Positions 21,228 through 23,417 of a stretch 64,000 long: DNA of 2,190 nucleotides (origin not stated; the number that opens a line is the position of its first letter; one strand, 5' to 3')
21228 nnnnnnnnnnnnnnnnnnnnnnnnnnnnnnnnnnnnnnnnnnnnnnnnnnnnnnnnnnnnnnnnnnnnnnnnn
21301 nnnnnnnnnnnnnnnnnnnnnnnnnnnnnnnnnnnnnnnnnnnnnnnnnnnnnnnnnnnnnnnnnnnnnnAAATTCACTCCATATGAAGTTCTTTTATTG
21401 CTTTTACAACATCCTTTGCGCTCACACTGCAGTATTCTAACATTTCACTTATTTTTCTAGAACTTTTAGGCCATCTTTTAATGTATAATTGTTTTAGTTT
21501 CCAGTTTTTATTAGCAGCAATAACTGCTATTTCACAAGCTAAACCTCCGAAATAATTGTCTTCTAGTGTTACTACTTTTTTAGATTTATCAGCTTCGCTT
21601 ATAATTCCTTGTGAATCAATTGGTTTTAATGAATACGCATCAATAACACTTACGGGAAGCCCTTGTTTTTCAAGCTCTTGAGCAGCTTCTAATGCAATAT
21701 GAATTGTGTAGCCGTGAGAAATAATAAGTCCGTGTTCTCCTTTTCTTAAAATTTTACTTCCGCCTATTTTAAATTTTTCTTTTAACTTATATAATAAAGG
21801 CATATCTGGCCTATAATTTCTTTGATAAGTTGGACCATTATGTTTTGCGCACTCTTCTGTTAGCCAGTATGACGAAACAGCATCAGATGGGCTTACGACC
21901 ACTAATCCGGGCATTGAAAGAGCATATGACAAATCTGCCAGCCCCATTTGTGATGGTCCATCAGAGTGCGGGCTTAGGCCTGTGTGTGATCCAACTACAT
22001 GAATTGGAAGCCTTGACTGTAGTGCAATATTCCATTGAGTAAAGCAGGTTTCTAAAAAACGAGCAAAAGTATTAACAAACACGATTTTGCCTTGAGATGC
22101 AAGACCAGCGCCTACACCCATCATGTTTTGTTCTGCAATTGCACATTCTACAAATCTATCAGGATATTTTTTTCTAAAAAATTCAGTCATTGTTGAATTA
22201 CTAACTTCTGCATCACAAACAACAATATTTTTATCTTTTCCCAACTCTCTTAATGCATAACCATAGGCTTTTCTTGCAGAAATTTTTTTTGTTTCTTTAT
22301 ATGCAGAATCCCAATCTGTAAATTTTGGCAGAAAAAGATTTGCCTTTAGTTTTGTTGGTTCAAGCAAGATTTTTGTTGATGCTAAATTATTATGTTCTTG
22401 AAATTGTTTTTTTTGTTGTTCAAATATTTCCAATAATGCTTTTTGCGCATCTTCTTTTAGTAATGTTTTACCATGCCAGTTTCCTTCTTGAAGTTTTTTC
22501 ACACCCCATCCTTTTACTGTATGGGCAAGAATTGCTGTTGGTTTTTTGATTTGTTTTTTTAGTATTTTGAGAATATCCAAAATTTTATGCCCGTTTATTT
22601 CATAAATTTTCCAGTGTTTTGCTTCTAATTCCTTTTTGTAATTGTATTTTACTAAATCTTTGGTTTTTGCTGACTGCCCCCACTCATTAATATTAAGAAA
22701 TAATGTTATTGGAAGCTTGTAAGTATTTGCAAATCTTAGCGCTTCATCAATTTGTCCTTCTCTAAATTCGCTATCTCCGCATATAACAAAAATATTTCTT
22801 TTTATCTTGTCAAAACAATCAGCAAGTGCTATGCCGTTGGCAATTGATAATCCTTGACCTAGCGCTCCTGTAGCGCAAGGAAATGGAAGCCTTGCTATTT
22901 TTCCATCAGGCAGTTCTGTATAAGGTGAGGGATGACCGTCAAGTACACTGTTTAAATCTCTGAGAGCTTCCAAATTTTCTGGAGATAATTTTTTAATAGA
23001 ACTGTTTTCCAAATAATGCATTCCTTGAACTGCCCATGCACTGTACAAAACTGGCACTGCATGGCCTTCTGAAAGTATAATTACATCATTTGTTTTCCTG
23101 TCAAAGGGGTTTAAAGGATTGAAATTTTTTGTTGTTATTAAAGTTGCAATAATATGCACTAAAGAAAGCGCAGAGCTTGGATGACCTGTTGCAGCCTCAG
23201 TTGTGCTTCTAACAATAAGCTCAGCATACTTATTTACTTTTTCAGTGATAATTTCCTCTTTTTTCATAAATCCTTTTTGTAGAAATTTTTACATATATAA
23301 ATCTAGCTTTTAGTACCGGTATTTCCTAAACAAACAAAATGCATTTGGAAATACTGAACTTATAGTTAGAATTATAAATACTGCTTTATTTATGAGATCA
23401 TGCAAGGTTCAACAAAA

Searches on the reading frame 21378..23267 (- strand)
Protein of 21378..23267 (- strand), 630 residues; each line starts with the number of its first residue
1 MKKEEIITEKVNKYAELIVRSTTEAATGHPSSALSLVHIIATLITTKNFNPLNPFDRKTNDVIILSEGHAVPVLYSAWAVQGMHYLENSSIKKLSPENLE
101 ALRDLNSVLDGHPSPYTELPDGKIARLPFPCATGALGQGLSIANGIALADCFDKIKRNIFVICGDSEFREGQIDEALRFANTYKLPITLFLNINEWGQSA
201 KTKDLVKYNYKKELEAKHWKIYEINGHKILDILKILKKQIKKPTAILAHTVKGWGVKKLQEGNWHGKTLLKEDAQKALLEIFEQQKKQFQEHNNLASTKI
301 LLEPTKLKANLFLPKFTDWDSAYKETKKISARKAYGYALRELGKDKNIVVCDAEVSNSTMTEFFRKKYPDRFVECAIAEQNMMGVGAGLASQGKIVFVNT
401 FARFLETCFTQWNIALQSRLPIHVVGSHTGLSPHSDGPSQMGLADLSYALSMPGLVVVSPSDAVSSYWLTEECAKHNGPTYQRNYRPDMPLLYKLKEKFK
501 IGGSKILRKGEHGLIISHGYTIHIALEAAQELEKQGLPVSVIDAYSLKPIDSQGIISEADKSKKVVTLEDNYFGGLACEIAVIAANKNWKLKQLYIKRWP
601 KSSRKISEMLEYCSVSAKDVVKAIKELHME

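Call 66: search_protein_families(library=pfam, proteins=[window:21378-23267:-], max_evalue=0.00001)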
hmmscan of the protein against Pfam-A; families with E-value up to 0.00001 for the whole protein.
window:21378-23267:- (630 aa): 4 families
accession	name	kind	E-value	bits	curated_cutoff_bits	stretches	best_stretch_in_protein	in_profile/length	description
PF02779.29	Transket_pyr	-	6.2e-30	104.6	27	1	328-481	2-164/174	Transketolase, pyrimidine binding domain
PF00456.26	Transketolase_N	-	5.4e-24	85.2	22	1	11-327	6-322/334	Transketolase, thiamine diphosphate binding domain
PF02780.25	Transketolase_C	-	7e-19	68.4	25.9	1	504-590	3-90/124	Transketolase, C-terminal domain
PF00676.26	E1_dh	-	2.2e-07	30.6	22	1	133-206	100-173/300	Dehydrogenase E1 component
